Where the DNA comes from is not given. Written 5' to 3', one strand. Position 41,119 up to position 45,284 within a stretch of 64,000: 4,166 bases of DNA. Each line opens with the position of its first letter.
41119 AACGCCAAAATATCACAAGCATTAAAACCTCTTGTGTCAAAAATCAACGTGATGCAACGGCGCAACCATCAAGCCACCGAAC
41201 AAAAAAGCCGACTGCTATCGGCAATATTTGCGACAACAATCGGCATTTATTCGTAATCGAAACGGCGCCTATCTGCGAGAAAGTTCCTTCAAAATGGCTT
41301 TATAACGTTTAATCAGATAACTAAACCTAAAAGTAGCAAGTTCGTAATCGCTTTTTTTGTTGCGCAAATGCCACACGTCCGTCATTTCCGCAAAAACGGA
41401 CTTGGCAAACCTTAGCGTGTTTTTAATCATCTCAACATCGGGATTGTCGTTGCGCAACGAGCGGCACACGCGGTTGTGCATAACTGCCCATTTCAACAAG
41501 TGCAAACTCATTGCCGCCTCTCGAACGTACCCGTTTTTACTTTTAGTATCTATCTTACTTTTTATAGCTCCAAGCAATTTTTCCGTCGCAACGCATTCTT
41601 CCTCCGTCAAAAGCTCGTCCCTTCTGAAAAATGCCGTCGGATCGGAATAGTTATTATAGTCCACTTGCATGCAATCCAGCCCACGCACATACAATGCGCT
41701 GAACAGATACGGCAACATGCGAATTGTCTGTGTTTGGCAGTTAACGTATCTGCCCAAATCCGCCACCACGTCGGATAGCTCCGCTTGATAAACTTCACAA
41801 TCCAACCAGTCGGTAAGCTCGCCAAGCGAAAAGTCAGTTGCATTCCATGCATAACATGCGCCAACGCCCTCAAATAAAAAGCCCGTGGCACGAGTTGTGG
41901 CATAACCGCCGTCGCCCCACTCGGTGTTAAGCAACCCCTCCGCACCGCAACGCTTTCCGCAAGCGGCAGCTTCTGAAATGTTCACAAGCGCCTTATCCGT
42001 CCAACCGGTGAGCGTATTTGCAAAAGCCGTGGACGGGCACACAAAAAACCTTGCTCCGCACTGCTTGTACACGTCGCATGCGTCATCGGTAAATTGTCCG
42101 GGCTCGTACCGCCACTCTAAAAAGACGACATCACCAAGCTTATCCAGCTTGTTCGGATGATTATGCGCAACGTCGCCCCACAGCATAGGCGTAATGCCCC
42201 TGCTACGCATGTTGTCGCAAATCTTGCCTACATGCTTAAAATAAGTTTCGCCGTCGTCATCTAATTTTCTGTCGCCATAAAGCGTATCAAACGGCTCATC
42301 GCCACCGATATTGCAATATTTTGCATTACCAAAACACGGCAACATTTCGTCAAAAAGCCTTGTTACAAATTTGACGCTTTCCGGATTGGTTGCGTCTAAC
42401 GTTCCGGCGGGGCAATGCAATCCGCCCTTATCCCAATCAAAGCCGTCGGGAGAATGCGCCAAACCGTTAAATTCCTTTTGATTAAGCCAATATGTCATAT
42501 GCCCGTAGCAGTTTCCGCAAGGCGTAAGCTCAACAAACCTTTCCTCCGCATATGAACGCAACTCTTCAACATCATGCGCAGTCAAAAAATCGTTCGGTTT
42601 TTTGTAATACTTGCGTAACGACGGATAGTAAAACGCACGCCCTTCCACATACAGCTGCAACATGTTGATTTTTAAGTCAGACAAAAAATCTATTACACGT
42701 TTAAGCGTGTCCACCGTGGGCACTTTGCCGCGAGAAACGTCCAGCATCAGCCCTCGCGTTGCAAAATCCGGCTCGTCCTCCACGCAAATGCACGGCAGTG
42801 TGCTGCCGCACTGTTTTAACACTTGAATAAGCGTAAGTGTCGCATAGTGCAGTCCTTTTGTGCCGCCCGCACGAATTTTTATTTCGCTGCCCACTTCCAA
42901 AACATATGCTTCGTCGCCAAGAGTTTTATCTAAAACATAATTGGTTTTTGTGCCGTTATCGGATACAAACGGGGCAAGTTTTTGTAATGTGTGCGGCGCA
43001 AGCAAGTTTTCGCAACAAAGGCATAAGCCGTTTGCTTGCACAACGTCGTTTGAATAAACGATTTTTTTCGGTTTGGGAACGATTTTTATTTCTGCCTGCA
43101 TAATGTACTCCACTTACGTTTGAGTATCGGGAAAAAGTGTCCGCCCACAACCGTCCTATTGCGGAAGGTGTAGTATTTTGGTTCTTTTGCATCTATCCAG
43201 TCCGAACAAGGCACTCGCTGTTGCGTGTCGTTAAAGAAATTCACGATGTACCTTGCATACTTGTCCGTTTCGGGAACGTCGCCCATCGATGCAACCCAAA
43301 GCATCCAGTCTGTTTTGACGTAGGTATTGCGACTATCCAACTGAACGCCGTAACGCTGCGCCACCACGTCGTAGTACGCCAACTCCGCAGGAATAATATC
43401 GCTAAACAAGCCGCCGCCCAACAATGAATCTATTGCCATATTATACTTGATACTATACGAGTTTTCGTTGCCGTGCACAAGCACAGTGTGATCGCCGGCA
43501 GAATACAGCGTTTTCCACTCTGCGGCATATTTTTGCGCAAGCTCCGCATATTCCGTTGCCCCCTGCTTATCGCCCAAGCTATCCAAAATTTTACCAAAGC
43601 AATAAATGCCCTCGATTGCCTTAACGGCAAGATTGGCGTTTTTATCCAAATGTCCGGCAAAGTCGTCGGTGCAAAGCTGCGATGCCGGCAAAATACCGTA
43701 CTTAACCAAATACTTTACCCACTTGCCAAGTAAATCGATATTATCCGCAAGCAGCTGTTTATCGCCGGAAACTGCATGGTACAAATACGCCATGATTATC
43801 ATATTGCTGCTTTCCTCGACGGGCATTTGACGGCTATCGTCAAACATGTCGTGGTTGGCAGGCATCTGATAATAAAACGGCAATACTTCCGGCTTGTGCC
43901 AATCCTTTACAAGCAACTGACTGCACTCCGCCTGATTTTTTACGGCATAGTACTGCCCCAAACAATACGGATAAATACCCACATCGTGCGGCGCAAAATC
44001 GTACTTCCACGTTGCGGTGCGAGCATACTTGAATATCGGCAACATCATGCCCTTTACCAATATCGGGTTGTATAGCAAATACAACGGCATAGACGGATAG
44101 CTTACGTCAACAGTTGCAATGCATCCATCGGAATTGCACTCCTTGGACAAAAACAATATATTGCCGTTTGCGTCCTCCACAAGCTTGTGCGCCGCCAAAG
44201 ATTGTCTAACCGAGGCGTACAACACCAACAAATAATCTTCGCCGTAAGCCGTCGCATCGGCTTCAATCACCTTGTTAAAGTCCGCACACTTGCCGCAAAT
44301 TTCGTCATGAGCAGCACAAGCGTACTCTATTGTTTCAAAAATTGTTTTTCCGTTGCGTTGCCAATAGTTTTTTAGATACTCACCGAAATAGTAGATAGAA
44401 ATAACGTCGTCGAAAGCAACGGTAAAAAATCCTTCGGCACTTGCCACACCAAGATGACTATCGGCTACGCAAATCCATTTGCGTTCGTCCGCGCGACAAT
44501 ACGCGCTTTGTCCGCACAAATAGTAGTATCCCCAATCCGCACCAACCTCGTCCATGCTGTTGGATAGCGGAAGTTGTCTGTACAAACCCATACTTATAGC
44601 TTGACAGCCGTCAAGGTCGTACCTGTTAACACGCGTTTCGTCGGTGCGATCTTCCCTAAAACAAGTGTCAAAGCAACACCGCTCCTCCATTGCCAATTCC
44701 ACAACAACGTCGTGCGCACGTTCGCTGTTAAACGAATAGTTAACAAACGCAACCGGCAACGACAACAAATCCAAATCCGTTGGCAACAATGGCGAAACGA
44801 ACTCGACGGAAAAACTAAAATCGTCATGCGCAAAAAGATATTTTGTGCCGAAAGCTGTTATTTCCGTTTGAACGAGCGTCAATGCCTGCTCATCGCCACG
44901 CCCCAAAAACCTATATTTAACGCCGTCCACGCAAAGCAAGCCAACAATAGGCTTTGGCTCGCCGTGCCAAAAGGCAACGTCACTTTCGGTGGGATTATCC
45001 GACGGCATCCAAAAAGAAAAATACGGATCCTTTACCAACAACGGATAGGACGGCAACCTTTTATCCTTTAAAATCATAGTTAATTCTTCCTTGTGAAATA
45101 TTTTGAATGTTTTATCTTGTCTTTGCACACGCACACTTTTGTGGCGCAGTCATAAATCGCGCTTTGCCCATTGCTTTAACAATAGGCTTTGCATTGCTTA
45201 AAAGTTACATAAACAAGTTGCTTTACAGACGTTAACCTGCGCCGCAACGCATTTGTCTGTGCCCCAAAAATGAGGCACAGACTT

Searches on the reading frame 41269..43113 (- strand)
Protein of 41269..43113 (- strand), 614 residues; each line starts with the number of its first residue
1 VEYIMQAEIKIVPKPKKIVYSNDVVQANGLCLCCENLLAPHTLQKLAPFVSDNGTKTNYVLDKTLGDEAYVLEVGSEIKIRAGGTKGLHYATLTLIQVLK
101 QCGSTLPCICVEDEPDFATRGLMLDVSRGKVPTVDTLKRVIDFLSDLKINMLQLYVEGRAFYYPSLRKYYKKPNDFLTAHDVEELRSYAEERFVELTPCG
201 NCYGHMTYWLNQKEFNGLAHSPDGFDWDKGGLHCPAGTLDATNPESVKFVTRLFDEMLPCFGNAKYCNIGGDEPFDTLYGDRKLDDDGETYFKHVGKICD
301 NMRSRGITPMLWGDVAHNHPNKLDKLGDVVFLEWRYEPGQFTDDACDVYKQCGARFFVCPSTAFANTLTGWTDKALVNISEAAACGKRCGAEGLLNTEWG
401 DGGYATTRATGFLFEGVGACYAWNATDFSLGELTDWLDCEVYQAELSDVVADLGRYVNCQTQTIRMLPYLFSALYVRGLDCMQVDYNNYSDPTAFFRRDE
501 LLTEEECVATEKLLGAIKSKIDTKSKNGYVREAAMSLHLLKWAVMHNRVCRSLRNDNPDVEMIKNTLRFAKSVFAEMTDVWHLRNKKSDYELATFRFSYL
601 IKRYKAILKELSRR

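Call 14: search_protein_families(library=pfam, proteins=[window:41269-43113:-], max_evalue=0.001)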
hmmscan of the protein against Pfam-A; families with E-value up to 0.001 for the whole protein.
window:41269-43113:- (614 aa): 2 families
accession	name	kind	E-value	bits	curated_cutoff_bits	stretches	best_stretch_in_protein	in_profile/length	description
PF00728.28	Glyco_hydro_20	-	1.2e-18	68.1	22.3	1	117-336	1-241/348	Glycosyl hydrolase family 20, catalytic domain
PF02838.20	Glyco_hydro_20b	-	6.9e-10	40.2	26.1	1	53-113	57-123/124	Glycosyl hydrolase family 20, domain 2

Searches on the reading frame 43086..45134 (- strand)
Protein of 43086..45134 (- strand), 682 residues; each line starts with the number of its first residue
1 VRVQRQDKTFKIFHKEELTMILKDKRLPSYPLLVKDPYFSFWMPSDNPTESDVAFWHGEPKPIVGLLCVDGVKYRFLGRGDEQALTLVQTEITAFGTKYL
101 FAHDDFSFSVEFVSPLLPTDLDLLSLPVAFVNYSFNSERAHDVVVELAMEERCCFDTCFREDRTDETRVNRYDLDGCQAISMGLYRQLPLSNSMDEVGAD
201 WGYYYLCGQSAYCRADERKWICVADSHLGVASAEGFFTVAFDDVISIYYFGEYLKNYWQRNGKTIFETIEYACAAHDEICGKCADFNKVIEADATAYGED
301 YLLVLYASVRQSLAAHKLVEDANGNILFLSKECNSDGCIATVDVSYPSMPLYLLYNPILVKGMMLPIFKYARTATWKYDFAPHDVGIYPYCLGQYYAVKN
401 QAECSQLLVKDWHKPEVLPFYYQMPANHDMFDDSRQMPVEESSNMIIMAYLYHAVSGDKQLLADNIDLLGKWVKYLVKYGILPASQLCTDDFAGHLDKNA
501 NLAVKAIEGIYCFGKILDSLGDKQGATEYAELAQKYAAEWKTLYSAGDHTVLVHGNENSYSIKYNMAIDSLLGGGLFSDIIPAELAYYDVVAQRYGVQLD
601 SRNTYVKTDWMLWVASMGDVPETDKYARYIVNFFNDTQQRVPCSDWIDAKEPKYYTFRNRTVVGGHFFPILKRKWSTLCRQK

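Call 14: search_protein_families(library=pfam, proteins=[window:43086-45134:-], max_evalue=0.001)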
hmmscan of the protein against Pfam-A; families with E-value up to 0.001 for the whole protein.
window:43086-45134:- (682 aa): 3 families
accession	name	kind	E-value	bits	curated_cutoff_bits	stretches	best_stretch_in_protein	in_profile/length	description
PF16335.10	GtaA_6_Hairpin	-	2.2e-109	366.3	24.9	1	298-668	1-341/343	Glutaminase A six helical-hairpin domain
PF17168.10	DUF5127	-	1.2e-18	68.2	28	2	97-209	3-110/229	Domain of unknown function (DUF5127)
PF16334.10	DUF4964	-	5.7e-18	64.9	30.7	1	23-85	22-84/88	Domain of unknown function (DUF4964)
